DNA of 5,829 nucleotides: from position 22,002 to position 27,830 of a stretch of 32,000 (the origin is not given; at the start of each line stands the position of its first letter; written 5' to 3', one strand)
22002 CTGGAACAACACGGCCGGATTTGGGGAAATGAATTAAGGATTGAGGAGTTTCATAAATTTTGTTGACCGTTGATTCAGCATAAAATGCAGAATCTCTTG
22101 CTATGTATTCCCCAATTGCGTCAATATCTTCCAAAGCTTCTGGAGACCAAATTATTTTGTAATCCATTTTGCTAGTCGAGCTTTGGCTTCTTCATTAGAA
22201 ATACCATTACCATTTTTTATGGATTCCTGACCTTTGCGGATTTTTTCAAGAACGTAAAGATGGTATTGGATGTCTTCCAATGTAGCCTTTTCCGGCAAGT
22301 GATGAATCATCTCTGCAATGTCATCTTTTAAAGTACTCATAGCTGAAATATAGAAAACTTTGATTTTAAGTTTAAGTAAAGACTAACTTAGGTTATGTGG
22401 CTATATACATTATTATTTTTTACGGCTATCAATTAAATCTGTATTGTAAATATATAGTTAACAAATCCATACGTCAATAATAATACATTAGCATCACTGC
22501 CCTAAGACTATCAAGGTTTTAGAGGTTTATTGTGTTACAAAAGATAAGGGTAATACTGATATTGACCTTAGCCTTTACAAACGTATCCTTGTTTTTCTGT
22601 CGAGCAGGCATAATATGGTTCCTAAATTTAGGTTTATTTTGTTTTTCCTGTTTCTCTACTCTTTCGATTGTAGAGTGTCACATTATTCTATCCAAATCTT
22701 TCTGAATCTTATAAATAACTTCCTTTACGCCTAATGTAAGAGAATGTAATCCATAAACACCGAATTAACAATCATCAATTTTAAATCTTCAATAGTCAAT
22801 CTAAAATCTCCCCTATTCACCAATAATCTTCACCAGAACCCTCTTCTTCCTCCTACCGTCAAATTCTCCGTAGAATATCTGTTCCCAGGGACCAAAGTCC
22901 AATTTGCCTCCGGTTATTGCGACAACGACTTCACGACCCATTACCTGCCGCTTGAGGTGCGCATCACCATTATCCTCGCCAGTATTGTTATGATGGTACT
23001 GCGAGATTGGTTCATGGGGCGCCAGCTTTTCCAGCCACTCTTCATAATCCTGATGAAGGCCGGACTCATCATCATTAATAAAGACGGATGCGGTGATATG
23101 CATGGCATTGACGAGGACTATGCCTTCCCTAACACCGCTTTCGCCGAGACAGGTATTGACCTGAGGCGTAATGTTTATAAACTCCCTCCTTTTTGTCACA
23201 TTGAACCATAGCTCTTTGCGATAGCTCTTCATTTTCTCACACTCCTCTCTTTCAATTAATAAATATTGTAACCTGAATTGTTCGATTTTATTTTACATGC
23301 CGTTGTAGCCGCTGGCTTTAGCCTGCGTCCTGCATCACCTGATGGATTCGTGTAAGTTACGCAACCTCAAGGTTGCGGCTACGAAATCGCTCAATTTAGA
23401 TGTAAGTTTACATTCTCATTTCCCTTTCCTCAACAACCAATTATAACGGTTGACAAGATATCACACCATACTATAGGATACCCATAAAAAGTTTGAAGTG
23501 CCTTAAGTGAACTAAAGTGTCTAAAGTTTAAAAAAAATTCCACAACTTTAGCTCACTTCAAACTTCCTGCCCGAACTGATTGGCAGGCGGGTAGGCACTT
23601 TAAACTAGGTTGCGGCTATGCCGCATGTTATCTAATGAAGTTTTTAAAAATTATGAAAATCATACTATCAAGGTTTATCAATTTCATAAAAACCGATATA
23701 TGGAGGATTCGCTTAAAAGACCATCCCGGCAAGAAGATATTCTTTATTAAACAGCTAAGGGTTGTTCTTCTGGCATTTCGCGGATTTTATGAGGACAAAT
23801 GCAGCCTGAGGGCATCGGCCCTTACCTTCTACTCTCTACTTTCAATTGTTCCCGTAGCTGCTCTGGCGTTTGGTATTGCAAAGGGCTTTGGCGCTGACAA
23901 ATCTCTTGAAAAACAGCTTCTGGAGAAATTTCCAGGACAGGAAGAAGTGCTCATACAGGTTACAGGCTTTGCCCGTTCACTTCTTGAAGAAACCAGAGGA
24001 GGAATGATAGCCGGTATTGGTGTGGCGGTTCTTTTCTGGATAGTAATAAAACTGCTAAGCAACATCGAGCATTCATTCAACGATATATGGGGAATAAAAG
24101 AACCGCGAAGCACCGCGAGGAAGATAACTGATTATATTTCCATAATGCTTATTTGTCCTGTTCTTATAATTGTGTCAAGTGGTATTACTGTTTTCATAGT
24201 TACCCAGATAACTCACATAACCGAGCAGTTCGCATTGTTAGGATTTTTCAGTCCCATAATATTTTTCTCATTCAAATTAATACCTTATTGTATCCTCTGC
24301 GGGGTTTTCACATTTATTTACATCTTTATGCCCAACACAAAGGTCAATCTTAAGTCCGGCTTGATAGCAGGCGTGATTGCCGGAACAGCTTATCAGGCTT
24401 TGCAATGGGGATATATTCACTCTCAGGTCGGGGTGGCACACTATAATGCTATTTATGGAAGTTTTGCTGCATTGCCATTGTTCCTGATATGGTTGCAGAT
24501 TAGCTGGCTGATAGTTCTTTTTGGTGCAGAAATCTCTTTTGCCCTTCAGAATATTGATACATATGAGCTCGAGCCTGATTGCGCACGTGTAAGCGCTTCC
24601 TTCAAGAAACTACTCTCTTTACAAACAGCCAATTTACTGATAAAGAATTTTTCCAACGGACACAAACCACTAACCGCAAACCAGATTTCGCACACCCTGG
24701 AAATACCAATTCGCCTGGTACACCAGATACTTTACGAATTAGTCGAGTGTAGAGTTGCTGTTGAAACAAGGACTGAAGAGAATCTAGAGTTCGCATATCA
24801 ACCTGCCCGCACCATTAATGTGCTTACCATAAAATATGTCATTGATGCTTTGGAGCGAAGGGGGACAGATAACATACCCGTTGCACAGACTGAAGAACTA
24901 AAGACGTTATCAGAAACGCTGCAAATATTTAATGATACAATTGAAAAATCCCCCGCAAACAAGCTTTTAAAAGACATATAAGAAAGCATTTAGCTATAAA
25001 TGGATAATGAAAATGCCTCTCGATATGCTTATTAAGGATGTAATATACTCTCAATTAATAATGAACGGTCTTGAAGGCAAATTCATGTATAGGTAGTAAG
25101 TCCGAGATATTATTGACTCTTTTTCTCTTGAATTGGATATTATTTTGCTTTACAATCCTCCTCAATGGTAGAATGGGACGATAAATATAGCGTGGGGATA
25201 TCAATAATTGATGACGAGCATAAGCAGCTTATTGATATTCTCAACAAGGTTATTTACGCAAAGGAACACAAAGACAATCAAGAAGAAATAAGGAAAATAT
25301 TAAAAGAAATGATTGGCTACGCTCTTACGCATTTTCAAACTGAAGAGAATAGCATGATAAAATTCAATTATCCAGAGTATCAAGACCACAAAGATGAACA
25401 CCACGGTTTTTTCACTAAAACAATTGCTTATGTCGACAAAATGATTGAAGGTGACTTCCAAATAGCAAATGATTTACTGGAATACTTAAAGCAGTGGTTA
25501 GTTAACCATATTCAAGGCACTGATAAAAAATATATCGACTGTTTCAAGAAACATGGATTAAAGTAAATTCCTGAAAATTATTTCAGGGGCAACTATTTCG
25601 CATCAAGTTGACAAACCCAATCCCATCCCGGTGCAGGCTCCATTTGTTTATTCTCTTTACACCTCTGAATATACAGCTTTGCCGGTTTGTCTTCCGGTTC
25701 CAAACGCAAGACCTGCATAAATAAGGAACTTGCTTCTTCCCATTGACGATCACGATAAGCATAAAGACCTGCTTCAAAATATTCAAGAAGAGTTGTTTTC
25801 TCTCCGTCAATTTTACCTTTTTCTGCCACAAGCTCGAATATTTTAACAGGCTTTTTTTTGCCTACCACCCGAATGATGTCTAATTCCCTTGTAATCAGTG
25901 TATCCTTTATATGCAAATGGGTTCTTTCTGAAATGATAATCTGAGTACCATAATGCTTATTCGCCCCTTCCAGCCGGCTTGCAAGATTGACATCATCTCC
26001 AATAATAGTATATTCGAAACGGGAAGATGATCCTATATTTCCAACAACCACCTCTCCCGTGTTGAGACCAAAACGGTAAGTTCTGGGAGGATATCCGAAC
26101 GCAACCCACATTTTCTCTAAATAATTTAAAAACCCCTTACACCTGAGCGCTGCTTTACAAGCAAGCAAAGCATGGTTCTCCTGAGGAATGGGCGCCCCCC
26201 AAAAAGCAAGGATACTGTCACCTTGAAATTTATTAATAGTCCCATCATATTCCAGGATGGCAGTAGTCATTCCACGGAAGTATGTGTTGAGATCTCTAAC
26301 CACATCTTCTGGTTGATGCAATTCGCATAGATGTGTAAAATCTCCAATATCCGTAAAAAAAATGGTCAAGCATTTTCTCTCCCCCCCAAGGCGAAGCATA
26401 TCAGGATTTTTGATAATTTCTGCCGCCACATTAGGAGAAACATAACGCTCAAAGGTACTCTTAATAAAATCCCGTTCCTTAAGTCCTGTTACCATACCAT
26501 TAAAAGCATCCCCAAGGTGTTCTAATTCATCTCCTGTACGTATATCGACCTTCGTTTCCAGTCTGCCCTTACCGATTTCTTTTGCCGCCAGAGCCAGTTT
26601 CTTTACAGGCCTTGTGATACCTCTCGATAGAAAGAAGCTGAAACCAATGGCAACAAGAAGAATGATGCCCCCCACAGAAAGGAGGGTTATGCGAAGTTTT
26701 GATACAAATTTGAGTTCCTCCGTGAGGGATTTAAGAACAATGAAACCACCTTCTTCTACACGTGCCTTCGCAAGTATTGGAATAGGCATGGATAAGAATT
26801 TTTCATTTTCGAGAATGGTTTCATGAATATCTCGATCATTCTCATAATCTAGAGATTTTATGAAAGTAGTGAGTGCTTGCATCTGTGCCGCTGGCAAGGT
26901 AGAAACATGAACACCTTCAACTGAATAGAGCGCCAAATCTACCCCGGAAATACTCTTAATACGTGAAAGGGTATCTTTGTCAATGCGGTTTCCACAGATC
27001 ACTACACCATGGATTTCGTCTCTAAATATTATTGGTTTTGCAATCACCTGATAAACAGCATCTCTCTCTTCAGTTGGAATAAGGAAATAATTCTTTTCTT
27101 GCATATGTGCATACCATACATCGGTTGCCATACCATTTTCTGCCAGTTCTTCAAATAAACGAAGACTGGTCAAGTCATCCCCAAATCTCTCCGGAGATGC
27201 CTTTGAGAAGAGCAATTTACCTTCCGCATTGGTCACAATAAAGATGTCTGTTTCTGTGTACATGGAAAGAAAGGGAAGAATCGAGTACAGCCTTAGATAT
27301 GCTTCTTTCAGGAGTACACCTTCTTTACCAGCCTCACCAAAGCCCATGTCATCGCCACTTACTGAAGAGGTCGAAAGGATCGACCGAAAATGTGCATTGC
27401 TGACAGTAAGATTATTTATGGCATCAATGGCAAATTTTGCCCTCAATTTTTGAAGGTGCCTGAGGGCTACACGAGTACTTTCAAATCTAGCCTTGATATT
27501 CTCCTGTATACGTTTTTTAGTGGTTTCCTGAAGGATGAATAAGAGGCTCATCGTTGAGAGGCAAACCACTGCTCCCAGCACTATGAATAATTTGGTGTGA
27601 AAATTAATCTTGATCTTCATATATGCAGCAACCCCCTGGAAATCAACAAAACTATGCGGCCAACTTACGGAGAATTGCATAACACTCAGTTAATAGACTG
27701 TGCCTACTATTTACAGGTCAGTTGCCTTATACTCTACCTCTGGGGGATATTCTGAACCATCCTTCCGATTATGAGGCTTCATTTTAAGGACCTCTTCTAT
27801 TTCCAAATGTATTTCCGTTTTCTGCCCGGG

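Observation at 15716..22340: AT-rich defence-like island: ParE/antitoxin, TM protein, type IIG RM, small ORF and DUF4365-like nuclease protein, all on one strand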

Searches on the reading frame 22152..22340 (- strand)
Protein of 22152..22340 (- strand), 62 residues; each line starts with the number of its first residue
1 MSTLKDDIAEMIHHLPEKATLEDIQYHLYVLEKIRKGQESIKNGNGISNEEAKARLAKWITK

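Call 5: search_protein_families(library=pfam, proteins=[window:22152-22340:-], max_evalue=0.1)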
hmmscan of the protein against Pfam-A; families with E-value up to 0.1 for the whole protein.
window:22152-22340:- (62 aa): 0 families

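Call 6: search_protein_families(library=padloc, proteins=[window:22152-22340:-], max_evalue=0.1)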
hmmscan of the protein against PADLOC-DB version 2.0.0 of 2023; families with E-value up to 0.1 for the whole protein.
window:22152-22340:- (62 aa): 0 families

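Call 7: search_protein_families(library=ncbifam, proteins=[window:22152-22340:-], max_evalue=0.1)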
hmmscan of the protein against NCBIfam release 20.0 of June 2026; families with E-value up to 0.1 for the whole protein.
window:22152-22340:- (62 aa): 1 family
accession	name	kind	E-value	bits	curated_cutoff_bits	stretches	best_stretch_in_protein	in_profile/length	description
NF040878.1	SE1561_fam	subfamily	0.012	15.5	40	1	7-34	14-42/46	SE1561 family protein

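Call 8: search_protein_families(library=phrogs, proteins=[window:22152-22340:-], max_evalue=0.1)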
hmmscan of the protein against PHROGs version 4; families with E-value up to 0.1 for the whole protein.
window:22152-22340:- (62 aa): 1 family
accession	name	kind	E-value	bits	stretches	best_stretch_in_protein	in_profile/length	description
phrog_7264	-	unknown function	0.054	14.8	1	26-60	7-41/58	-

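Call 39: find_encoding_contigs(protein=window:22152-22340:-, flank=10000, max_places=8)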
Protein window:22152-22340:- (62 aa): 11 contigs read that carry it; 8 places shown.
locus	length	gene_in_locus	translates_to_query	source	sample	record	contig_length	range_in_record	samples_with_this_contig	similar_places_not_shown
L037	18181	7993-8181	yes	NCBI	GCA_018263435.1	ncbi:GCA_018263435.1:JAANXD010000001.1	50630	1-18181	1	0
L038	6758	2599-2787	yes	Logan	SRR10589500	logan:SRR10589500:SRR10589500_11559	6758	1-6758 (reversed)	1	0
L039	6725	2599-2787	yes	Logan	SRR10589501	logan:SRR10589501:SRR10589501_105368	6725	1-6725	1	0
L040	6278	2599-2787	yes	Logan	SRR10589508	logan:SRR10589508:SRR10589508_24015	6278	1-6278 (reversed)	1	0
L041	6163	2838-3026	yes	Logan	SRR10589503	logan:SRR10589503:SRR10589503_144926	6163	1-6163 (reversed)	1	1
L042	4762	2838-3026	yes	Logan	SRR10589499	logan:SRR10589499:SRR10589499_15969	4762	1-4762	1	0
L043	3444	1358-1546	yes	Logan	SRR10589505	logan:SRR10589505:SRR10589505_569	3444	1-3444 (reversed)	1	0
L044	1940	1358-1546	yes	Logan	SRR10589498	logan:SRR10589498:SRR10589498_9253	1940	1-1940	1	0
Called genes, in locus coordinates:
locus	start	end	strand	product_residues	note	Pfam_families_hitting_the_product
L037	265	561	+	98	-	-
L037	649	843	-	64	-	-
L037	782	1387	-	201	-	PF12804:NTP_transf_3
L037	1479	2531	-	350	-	PF00365:PFK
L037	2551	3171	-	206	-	PF00753:Lactamase_B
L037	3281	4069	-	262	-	-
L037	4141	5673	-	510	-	-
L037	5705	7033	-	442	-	PF03631:Virul_fac_BrkB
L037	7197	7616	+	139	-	PF01894:YjbQ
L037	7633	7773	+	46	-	-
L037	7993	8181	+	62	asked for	-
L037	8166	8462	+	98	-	PF05016:ParE_toxin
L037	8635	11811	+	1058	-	PF02384:N6_Mtase, PF20473:MmeI_Mtase, PF07669:Eco57I, PF18135:Type_ISP_C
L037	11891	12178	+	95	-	PF15781:ParE-like_toxin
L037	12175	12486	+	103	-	PF12728:HTH_17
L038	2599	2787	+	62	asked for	-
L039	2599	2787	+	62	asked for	-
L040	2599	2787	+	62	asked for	-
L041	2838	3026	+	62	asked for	-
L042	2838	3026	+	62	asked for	-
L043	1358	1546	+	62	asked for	-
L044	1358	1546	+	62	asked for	-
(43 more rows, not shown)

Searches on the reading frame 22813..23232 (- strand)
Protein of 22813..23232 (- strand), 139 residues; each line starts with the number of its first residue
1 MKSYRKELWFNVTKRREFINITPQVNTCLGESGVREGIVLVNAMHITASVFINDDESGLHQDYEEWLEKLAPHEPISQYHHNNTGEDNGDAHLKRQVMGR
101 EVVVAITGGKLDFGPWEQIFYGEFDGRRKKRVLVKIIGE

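Call 5: search_protein_families(library=pfam, proteins=[window:22813-23232:-], max_evalue=0.1)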
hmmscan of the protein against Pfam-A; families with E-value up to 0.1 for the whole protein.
window:22813-23232:- (139 aa): 1 family
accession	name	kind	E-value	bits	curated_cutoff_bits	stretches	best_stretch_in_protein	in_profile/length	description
PF01894.22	UPF0047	-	2.6e-37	128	27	1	20-136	1-117/117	Uncharacterised protein family UPF0047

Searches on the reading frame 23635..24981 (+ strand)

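Call 10: search_protein_families(library=pfam, proteins=[window:23635-24981:+], max_evalue=0.01)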
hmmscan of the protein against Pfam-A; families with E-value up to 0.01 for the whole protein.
window:23635-24981:+ (448 aa): 1 family
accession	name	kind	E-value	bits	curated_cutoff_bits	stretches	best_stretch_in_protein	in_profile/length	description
PF03631.20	Virul_fac_BrkB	-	7.3e-58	196.7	33.7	1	53-306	2-257/259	Virulence factor BrkB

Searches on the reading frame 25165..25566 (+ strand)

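Call 10: search_protein_families(library=pfam, proteins=[window:25165-25566:+], max_evalue=0.01)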
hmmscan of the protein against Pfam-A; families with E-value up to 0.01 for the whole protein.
window:25165-25566:+ (133 aa): 1 family
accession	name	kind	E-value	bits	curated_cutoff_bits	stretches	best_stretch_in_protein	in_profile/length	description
PF01814.28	Hemerythrin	-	1e-15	58.7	25.3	1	11-124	2-124/127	Hemerythrin HHE cation binding domain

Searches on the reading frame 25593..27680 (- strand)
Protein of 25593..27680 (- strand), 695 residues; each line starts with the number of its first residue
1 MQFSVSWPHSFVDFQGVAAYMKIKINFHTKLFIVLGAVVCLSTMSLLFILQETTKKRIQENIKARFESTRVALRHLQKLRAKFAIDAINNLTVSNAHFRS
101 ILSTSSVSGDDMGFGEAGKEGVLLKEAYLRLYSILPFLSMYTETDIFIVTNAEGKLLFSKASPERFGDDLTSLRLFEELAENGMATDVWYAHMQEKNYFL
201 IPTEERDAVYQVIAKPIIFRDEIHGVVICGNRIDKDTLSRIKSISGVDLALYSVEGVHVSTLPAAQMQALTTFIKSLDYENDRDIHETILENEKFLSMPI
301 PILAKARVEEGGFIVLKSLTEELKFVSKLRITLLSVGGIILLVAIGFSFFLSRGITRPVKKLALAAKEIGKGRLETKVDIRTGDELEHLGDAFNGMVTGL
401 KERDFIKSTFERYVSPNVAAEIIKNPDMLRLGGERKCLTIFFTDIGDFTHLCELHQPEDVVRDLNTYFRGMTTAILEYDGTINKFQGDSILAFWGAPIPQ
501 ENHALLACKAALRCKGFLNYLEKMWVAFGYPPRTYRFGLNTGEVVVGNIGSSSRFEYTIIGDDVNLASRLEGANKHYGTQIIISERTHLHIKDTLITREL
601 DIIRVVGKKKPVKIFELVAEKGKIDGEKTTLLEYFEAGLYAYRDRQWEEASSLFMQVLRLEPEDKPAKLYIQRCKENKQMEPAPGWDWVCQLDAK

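Call 10: search_protein_families(library=pfam, proteins=[window:25593-27680:-], max_evalue=0.01)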
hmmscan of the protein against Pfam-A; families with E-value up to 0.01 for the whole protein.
window:25593-27680:- (695 aa): 3 families
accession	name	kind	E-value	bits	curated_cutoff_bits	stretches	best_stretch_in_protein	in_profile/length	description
PF00211.25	Guanylate_cyc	-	7e-21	75.1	21.9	1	436-611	7-176/183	Adenylate and Guanylate cyclase catalytic domain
PF00672.30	HAMP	-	1.2e-13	51.6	25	1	350-401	1-52/53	HAMP domain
PF05228.19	CHASE4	-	0.0025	18.4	26.2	1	145-252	49-140/140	CHASE4 domain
